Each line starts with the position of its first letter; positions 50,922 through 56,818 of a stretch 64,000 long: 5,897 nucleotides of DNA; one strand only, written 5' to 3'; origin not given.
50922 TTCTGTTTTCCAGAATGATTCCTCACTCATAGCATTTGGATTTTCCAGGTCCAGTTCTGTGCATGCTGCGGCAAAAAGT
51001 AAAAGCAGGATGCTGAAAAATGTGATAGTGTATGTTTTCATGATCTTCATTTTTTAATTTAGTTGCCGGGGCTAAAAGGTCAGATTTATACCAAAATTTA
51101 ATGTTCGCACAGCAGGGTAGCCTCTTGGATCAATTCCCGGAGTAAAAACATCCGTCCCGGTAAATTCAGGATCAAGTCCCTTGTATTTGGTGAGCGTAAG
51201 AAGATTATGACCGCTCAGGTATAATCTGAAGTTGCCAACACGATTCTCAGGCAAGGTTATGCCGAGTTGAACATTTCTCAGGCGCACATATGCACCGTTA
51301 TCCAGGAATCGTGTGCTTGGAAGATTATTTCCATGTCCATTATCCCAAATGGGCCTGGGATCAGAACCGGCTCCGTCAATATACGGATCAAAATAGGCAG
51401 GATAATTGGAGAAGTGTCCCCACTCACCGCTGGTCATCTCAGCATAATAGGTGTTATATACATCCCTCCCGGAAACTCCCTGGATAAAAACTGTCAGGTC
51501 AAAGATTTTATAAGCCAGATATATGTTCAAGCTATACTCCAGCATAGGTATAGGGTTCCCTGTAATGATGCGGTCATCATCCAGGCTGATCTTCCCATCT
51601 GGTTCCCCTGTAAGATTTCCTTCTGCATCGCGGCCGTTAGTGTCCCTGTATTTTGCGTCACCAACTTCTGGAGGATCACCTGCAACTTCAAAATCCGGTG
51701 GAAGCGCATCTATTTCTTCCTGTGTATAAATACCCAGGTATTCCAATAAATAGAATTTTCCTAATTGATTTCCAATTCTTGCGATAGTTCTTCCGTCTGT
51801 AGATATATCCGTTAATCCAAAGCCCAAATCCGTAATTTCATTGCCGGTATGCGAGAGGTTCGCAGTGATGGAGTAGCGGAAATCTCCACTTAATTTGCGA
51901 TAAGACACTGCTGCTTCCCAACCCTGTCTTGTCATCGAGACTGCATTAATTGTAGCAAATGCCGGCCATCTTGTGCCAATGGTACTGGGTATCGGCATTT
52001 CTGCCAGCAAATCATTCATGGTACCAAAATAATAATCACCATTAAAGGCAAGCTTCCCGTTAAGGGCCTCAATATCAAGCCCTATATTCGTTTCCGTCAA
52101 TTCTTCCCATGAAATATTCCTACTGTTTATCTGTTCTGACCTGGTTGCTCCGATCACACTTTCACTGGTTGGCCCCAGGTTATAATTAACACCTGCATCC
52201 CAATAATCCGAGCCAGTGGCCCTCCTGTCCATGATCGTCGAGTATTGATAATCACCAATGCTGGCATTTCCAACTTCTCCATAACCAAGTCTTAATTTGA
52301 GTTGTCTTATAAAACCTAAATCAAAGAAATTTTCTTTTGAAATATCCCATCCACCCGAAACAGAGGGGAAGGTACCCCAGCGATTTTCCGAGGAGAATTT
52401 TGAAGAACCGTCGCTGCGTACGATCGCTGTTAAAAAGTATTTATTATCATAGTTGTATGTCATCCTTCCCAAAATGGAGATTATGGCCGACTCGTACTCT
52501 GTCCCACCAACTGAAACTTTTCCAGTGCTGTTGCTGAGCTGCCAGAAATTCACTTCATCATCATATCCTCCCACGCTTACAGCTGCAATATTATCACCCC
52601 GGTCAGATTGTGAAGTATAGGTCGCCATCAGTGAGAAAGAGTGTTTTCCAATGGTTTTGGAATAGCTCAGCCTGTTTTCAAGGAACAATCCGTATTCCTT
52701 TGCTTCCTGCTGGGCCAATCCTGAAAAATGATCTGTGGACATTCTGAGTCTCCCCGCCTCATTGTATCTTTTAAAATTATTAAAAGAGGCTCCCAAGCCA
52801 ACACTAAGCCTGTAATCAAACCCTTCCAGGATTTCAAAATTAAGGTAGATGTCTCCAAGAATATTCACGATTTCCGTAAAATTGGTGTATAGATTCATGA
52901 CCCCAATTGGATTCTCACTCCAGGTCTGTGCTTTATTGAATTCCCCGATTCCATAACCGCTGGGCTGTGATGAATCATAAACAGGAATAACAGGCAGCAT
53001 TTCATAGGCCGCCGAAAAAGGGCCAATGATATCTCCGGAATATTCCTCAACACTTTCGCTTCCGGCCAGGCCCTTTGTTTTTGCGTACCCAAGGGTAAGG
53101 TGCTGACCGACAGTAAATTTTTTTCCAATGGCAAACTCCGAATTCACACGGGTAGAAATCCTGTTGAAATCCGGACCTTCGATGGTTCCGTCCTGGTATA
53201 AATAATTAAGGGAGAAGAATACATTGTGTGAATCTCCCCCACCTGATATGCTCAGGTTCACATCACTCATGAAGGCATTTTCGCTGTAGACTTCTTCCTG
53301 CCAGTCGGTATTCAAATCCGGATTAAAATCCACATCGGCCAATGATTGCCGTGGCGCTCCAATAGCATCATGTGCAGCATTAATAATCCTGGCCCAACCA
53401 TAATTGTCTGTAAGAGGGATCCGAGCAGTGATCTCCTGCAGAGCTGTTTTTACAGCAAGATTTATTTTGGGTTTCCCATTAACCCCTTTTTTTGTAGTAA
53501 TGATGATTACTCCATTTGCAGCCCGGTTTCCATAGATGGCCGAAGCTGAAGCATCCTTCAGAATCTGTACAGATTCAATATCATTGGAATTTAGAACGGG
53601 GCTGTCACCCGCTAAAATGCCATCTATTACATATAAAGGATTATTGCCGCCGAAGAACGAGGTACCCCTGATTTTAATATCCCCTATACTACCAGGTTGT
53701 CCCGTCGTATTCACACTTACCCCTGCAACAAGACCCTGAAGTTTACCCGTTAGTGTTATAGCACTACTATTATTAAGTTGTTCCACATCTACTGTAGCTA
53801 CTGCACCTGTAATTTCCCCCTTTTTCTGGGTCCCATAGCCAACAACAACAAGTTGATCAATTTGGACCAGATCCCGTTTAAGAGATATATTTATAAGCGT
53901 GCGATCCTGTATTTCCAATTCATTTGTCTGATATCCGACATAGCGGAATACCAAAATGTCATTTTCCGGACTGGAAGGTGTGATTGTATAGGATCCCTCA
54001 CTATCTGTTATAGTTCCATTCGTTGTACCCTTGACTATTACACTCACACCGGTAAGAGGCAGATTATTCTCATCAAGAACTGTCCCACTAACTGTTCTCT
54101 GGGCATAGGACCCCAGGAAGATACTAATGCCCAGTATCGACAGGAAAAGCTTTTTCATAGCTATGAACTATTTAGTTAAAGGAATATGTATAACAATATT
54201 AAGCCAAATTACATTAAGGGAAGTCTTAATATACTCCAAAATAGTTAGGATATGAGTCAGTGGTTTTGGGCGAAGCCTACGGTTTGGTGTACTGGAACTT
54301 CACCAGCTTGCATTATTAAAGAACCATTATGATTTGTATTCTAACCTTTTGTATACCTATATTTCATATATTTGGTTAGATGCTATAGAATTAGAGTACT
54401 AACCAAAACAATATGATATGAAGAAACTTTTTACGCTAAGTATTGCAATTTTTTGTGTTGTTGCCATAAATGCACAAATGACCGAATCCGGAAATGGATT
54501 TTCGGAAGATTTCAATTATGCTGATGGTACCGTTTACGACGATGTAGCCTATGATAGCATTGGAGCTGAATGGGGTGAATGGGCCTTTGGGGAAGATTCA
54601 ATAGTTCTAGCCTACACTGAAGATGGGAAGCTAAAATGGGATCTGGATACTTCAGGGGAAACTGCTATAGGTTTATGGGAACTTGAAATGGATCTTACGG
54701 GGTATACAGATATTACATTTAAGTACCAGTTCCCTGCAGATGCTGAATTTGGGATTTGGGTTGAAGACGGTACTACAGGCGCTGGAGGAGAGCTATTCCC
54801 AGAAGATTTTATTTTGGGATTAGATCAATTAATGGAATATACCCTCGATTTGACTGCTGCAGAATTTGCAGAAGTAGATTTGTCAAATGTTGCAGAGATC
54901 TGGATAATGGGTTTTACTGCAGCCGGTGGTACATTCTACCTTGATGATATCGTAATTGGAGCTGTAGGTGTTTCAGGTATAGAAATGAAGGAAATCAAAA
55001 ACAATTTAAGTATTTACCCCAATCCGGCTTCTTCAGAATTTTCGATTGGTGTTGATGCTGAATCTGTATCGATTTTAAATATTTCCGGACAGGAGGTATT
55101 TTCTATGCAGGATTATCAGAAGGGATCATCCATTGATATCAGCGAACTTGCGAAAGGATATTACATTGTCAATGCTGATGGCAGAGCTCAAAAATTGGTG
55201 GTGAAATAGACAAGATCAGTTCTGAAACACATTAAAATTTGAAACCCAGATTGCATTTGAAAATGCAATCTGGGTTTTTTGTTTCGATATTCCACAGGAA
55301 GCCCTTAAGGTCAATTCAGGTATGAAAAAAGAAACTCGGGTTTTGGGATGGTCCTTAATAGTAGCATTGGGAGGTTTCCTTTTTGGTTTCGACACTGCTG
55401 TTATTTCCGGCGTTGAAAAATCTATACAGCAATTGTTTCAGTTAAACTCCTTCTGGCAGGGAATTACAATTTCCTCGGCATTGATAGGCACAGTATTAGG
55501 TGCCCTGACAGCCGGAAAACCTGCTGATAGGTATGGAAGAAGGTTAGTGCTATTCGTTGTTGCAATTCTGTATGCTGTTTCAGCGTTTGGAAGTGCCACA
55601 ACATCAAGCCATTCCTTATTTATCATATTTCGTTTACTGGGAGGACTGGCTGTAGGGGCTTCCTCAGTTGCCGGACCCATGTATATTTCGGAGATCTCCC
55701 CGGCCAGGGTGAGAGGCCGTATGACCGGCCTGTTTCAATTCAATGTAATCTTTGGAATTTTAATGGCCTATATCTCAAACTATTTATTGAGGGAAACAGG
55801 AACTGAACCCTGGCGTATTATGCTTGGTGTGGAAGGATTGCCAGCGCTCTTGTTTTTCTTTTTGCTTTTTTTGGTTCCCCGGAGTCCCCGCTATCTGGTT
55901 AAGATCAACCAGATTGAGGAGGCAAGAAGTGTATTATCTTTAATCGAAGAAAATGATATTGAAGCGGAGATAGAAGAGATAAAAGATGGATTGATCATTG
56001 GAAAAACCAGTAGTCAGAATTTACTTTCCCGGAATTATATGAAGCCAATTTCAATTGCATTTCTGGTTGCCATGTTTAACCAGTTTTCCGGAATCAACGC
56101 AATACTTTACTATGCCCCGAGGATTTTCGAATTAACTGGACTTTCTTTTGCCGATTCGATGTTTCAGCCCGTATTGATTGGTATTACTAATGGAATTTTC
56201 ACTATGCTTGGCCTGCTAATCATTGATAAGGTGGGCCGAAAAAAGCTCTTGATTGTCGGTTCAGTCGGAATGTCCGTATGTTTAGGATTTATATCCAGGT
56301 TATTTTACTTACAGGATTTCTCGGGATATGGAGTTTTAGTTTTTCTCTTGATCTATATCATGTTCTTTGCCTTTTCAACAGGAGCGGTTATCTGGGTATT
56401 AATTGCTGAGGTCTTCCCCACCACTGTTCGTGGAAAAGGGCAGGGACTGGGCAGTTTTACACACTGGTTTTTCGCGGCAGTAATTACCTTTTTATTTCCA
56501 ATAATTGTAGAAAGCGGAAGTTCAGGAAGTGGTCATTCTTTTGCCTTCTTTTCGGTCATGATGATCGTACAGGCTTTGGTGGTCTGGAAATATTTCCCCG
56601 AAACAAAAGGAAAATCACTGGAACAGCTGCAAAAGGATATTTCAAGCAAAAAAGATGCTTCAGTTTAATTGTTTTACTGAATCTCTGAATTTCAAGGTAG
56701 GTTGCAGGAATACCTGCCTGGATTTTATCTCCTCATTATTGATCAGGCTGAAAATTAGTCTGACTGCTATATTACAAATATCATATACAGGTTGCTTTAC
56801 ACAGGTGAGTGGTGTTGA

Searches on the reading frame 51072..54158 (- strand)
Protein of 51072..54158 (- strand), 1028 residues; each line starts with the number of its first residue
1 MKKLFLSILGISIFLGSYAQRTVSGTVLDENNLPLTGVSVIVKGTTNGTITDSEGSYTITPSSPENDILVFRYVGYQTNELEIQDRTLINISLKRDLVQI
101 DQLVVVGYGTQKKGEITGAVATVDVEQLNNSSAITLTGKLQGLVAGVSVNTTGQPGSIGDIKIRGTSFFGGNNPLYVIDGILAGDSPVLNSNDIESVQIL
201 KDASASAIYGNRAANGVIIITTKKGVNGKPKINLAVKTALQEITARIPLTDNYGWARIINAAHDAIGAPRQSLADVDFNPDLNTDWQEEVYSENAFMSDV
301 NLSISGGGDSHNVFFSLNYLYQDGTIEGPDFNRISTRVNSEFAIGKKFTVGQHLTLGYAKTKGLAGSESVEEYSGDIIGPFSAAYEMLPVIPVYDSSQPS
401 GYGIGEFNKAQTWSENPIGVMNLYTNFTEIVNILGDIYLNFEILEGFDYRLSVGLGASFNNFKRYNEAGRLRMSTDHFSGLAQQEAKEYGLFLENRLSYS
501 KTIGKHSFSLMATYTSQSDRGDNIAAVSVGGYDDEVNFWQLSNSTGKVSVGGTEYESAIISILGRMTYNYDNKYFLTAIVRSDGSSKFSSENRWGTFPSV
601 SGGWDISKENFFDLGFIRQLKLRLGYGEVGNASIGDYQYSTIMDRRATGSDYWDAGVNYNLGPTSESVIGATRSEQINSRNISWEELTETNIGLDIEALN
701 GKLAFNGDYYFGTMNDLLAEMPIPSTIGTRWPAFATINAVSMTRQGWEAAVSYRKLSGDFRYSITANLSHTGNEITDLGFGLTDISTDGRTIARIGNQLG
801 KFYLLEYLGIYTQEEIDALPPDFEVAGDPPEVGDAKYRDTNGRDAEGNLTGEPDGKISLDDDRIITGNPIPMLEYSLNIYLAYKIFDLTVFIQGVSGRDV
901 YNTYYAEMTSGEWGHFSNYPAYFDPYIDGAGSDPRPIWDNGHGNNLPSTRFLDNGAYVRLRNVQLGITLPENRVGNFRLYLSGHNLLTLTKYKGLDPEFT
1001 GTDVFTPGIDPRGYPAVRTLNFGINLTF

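Call 53: search_protein_families(library=pfam, proteins=[window:51072-54158:-], max_evalue=0.00001)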
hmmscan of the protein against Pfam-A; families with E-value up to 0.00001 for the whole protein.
window:51072-54158:- (1028 aa): 3 families
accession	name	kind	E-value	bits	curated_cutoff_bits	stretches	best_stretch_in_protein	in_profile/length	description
PF13715.12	CarbopepD_reg_2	-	1e-18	67.5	32.2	1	23-105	1-88/88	CarboxypepD_reg-like domain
PF07715.20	Plug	-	1.4e-15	58.1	23.9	1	113-217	2-107/107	TonB-dependent Receptor Plug Domain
PF13620.12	CarboxypepD_reg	-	7.9e-12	45.8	32.3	1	22-82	1-65/82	Carboxypeptidase regulatory-like domain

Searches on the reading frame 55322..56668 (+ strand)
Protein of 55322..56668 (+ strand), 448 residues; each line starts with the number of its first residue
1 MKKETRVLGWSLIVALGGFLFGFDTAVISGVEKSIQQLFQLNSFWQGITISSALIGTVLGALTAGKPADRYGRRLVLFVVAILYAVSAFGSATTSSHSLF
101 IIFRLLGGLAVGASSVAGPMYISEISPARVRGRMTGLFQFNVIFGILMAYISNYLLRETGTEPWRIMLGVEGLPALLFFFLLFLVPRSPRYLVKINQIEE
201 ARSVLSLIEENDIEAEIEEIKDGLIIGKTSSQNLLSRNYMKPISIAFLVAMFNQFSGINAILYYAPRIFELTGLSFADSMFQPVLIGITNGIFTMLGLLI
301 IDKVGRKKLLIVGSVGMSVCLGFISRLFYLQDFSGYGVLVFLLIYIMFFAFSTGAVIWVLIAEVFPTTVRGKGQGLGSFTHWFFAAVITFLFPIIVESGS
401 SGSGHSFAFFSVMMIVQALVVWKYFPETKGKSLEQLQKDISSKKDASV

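Call 56: search_protein_families(library=pfam, proteins=[window:55322-56668:+], max_evalue=0.00001)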
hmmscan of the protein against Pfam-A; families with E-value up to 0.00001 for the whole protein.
window:55322-56668:+ (448 aa): 2 families
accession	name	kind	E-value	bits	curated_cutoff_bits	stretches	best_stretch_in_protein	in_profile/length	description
PF00083.30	Sugar_tr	-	1.7e-110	370.5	22.3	1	11-438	2-450/452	Sugar (and other) transporter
PF07690.21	MFS_1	-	5.9e-39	134.4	33.4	2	14-388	1-345/347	Major Facilitator Superfamily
